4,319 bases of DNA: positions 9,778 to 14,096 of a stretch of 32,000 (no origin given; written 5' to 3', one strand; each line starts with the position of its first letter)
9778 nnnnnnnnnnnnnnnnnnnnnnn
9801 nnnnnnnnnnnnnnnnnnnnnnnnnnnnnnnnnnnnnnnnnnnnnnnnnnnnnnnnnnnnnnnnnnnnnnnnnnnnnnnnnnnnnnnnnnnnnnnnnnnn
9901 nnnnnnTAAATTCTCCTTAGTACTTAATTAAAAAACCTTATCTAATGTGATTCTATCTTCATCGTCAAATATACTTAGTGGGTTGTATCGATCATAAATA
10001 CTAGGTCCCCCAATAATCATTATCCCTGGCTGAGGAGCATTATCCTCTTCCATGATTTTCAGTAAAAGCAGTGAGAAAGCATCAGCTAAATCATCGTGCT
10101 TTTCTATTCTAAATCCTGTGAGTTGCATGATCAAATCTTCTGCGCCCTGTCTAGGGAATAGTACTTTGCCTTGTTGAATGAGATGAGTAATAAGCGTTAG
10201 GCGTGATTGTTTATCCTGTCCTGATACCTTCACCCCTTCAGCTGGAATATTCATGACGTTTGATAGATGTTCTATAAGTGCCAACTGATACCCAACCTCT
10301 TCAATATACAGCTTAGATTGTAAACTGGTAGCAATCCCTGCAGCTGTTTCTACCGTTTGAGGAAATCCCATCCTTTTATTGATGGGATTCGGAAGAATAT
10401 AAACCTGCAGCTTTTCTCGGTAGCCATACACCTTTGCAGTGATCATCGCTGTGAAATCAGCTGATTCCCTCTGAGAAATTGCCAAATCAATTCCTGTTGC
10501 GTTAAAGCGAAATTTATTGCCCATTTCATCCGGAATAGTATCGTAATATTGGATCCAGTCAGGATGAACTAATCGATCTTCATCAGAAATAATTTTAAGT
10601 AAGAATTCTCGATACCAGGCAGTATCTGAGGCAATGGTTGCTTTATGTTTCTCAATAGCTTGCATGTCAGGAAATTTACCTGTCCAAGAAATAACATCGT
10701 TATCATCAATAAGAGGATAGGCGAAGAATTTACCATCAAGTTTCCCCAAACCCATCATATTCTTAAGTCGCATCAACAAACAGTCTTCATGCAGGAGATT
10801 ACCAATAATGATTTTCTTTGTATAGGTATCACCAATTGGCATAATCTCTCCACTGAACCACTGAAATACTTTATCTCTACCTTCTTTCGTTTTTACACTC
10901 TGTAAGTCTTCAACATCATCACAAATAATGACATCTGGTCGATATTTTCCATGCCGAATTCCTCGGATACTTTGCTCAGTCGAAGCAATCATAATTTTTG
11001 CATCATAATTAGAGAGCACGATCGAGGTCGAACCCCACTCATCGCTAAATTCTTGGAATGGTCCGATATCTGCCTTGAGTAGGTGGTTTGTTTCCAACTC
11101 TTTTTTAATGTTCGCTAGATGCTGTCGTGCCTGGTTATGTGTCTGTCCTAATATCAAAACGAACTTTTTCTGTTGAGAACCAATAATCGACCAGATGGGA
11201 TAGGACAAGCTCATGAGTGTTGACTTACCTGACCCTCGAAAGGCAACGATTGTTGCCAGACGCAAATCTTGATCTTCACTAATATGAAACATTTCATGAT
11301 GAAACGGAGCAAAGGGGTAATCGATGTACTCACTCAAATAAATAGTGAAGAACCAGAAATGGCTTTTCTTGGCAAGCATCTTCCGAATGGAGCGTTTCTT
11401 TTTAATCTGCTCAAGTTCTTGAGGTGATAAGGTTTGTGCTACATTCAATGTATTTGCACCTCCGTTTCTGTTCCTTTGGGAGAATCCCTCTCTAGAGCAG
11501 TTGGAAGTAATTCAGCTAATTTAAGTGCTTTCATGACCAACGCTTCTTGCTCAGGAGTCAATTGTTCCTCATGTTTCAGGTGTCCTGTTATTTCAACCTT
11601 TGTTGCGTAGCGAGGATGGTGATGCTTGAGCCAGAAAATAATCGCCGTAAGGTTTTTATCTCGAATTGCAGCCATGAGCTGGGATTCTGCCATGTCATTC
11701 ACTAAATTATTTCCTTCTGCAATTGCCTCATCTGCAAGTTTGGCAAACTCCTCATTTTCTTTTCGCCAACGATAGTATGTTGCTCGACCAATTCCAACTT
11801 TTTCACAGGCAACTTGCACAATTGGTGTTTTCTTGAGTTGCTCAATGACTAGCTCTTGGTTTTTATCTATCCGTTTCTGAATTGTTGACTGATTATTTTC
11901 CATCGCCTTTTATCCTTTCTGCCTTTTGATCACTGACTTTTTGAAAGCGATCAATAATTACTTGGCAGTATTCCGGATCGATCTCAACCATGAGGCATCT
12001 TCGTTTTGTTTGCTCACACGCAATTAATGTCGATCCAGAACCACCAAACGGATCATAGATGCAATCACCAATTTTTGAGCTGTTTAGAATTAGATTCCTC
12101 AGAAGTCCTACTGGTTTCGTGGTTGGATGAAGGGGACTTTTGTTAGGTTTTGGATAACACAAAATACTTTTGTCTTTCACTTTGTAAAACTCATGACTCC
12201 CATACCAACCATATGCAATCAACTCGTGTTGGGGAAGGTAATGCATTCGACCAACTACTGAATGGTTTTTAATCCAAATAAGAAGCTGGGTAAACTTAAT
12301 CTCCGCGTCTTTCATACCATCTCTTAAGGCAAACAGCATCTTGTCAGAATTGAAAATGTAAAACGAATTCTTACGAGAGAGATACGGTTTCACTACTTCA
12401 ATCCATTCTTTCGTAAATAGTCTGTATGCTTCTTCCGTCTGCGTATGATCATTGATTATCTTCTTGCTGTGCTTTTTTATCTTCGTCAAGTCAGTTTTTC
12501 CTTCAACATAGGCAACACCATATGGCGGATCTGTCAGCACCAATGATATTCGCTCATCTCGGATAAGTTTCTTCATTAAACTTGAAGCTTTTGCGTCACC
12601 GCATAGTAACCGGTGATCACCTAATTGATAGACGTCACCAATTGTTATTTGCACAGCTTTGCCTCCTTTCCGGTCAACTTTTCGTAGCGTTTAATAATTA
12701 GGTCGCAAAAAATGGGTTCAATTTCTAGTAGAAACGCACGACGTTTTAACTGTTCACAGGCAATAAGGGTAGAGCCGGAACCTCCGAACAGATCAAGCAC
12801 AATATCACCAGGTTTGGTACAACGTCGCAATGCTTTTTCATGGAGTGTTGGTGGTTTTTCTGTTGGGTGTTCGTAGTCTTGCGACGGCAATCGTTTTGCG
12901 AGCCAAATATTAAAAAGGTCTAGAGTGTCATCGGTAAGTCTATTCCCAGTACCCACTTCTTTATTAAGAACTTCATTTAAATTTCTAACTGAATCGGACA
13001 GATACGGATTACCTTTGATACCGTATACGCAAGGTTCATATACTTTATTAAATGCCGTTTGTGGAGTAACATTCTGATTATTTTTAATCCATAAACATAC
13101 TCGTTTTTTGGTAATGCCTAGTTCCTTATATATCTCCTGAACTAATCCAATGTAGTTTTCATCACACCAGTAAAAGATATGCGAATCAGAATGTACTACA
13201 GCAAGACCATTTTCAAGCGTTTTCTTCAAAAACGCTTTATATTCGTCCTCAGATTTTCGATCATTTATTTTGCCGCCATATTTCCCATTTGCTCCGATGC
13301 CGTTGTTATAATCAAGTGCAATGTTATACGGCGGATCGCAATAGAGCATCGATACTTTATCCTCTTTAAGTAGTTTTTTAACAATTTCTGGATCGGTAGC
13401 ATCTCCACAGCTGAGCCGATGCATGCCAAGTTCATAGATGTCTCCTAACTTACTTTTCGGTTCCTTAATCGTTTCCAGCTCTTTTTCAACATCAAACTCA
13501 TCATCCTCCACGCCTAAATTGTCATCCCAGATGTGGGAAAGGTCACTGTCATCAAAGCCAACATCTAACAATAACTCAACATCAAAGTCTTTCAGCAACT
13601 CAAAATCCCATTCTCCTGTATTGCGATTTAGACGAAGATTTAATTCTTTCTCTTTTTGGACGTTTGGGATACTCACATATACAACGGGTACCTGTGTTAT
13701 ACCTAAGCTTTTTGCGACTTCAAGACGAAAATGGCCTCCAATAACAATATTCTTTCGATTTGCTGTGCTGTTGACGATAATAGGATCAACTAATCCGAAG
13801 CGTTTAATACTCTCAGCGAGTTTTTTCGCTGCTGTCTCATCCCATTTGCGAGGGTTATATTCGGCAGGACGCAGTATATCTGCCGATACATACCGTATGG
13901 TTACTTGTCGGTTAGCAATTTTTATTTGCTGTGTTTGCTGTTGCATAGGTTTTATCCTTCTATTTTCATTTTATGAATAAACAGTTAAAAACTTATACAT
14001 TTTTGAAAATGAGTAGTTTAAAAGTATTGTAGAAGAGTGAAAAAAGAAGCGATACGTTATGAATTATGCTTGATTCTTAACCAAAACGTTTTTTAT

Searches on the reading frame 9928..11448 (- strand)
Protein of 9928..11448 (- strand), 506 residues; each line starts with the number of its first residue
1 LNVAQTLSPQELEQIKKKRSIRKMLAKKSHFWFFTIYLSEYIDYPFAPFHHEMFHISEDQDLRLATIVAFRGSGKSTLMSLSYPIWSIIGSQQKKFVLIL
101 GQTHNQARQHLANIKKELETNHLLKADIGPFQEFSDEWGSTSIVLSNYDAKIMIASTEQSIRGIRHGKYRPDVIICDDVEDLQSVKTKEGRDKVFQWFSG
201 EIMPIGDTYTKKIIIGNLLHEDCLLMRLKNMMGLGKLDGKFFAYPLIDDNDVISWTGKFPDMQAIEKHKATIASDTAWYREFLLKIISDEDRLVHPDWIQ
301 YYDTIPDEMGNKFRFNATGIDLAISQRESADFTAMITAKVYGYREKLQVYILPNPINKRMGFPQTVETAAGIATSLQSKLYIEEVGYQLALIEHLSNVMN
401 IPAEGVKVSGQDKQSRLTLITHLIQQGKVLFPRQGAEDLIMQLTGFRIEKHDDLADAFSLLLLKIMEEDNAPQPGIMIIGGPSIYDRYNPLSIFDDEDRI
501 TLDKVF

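Call 8: search_protein_families(library=pfam, proteins=[window:9928-11448:-], max_evalue=0.01)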
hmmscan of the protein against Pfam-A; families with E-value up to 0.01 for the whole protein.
window:9928-11448:- (506 aa): 1 family
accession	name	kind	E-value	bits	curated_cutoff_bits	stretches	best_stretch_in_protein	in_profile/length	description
PF17289.8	Terminase_6C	-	0.0043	17.5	22.6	1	377-463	55-153/155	Terminase RNaseH-like domain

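Call 75: search_protein_families(library=phrogs, proteins=[window:9931-11448:-], max_evalue=0.001)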
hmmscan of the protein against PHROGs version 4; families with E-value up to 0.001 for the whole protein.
window:9931-11448:- (506 aa): 8 families
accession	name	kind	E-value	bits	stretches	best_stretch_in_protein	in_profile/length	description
phrog_38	-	head and packaging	1.7e-68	233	1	18-468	256-706/760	terminase large subunit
phrog_5573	-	head and packaging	5.7e-12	46.6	1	299-463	70-232/250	terminase large subunit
phrog_14112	-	unknown function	9.8e-12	45.8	1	42-202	78-243/247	-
phrog_28155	-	head and packaging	1e-07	33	1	46-214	45-199/260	terminase large subunit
phrog_2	-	head and packaging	3.4e-07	30.4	1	41-472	260-600/807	terminase large subunit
phrog_4758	-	head and packaging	6.3e-07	30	1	18-222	8-211/243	terminase large subunit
phrog_17672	-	head and packaging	3.6e-06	27.2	1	65-195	68-196/395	terminase large subunit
phrog_979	-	head and packaging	7.1e-05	22.7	1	400-489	529-623/642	terminase large subunit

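Call 109: find_related_loci(query=window:9931-11448:-, collection=viral_contigs, flank=10000)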
Query window:9931-11448:- (506 aa) in viral_contigs; peptide patterns used: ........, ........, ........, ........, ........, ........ (x = any residue, [..] = any of these).
6 stretches matched a pattern, but none encodes a relative of the query by tblastn (E <= 1e-3).

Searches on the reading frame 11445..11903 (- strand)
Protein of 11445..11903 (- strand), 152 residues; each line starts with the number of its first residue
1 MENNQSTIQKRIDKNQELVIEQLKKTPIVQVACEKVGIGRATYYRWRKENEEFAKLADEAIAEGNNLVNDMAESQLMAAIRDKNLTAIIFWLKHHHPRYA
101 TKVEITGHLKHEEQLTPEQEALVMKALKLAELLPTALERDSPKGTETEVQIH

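Call 8: search_protein_families(library=pfam, proteins=[window:11445-11903:-], max_evalue=0.01)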
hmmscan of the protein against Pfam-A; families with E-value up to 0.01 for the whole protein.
window:11445-11903:- (152 aa): 4 families
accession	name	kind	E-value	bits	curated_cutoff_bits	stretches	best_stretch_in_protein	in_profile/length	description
PF13022.12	HTH_Tnp_1_2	-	2.3e-08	34.6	27.9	1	13-112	13-112/122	Helix-turn-helix of insertion element transposase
PF13518.12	HTH_28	-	0.00089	19.7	25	1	29-57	16-45/52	Helix-turn-helix domain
PF13384.12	HTH_23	-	0.0021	18.2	24.6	1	29-49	20-40/50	Homeodomain-like domain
PF01527.26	HTH_Tnp_1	-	0.0037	17.9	24.1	1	18-53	15-51/75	Transposase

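Call 75: search_protein_families(library=phrogs, proteins=[window:11448-11903:-], max_evalue=0.001)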
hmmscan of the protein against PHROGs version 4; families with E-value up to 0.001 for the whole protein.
window:11448-11903:- (152 aa): 6 families
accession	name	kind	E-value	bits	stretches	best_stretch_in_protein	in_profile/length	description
phrog_309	-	head and packaging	3.7e-11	44.6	1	30-113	161-268/319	terminase small subunit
phrog_4044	-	head and packaging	1.5e-08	35.4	1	7-63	20-76/180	terminase small subunit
phrog_4102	-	head and packaging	1.6e-07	32.6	1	19-117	23-130/166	terminase small subunit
phrog_24579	-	head and packaging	1.2e-05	26.3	1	3-87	9-91/126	terminase small subunit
phrog_3064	-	head and packaging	6.6e-05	23.4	1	13-80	69-131/175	terminase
phrog_2538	-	head and packaging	9.6e-05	23.5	1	14-110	5-106/129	terminase small subunit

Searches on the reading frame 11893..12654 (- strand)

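Call 8: search_protein_families(library=pfam, proteins=[window:11893-12654:-], max_evalue=0.01)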
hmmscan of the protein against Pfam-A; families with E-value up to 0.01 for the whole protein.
window:11893-12654:- (253 aa): 4 families
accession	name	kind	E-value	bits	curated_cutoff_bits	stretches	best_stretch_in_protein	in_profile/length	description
PF01555.25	N6_N4_Mtase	-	8e-32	111.4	26.7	1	36-233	1-219/221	DNA methylase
PF01170.24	UPF0020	-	0.00046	20.4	22.3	0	194-219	27-52/197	RMKL-like, methyltransferase domain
PF03602.21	Cons_hypoth95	-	0.0024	18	24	0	195-249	40-97/182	Conserved hypothetical protein 95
PF02384.22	N6_Mtase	-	0.0063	16.3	20.4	0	23-77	112-165/311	N-6 DNA Methylase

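Call 75: search_protein_families(library=phrogs, proteins=[window:11896-12654:-], max_evalue=0.001)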
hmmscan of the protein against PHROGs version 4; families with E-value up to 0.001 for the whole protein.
window:11896-12654:- (253 aa): 9 families
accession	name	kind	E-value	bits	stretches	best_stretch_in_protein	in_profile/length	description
phrog_498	-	other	2.1e-72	245.6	1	6-253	193-435/633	DNA methyltransferase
phrog_67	-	other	2.9e-44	153.2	1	8-245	118-351/743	DNA methyltransferase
phrog_3008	-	other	7.5e-24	85.3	1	168-245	142-219/244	DNA methyltransferase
phrog_23085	-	unknown function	4e-19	69.6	1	143-245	4-113/138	-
phrog_18293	-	other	1.7e-16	61.3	1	161-246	31-116/119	methyltransferase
phrog_6952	-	other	7.7e-11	43.2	1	175-230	113-168/181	DNA methyltransferase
phrog_8769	-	other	9.2e-11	42.5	1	186-240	2-56/71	methyltransferase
phrog_23148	-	unknown function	1.5e-09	39.1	1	175-240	84-149/165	-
phrog_6025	-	other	0.00084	20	0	24-132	20-113/192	DNA methyltransferase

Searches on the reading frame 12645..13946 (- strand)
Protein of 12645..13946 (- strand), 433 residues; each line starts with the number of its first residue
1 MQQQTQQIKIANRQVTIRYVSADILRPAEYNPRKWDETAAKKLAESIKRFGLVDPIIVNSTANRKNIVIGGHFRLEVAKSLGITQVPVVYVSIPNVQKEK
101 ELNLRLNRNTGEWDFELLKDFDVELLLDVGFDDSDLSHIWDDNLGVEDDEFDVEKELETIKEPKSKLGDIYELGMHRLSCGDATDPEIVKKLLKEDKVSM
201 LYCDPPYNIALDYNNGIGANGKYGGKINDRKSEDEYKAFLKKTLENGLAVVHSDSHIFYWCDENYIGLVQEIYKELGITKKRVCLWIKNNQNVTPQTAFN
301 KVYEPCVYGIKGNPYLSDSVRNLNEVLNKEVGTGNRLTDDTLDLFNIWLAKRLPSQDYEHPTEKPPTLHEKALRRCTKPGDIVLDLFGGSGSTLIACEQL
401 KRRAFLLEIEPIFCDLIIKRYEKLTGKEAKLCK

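Call 8: search_protein_families(library=pfam, proteins=[window:12645-13946:-], max_evalue=0.01)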
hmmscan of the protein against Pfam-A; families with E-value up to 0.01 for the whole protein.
window:12645-13946:- (433 aa): 3 families
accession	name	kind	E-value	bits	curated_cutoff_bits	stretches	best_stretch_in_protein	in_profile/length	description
PF01555.25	N6_N4_Mtase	-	6.6e-31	108.4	26.7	1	198-418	1-220/221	DNA methylase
PF02195.25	ParB_N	-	9.4e-11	42.1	26.3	1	17-94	3-81/95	ParB N-terminal domain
PF05063.20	MT-A70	-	0.0011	19.3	23.9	1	250-315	39-111/172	MT-A70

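Call 75: search_protein_families(library=phrogs, proteins=[window:12648-13946:-], max_evalue=0.001)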
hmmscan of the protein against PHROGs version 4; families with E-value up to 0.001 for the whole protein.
window:12648-13946:- (433 aa): 28 families (the best 25 are shown)
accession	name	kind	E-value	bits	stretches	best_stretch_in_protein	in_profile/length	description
phrog_498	-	other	4.2e-105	353.6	1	3-431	21-430/633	DNA methyltransferase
phrog_67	-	other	8e-39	135.3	1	163-430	104-352/743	DNA methyltransferase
phrog_620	-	DNA, RNA and nucleotide metabolism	3.2e-30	106.8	1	13-194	5-162/217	ParB-like partition protein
phrog_9353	-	unknown function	1.7e-26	94.6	1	19-168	13-166/245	-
phrog_8071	-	DNA, RNA and nucleotide metabolism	2.3e-23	84.1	1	13-210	3-206/389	ParB-like partition protein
phrog_3008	-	other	9.9e-22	78.4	1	335-428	123-218/244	DNA methyltransferase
phrog_940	-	DNA, RNA and nucleotide metabolism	1.2e-18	68.5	1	15-156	4-141/388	nuclease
phrog_5475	-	unknown function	2.3e-17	64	1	17-116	3-94/458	-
phrog_723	-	DNA, RNA and nucleotide metabolism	5e-17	63.4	1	13-151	9-152/223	ParB-like partition protein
phrog_15396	-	DNA, RNA and nucleotide metabolism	1e-15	59.3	1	16-159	3-150/258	ParB-like partition nuclease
phrog_23085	-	unknown function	1.4e-15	58.2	1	357-429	41-113/138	-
phrog_930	-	DNA, RNA and nucleotide metabolism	1e-12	49.4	1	14-160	4-155/223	ParB-like partition protein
phrog_26387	-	DNA, RNA and nucleotide metabolism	3.5e-12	47.3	1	20-101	13-95/252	ParB-like partition nuclease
phrog_3264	-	DNA, RNA and nucleotide metabolism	1.9e-10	41.9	1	33-99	65-128/337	ParB-like partition protein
phrog_2159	-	DNA, RNA and nucleotide metabolism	8e-10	39.6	1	15-136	59-186/365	ParB-like partition protein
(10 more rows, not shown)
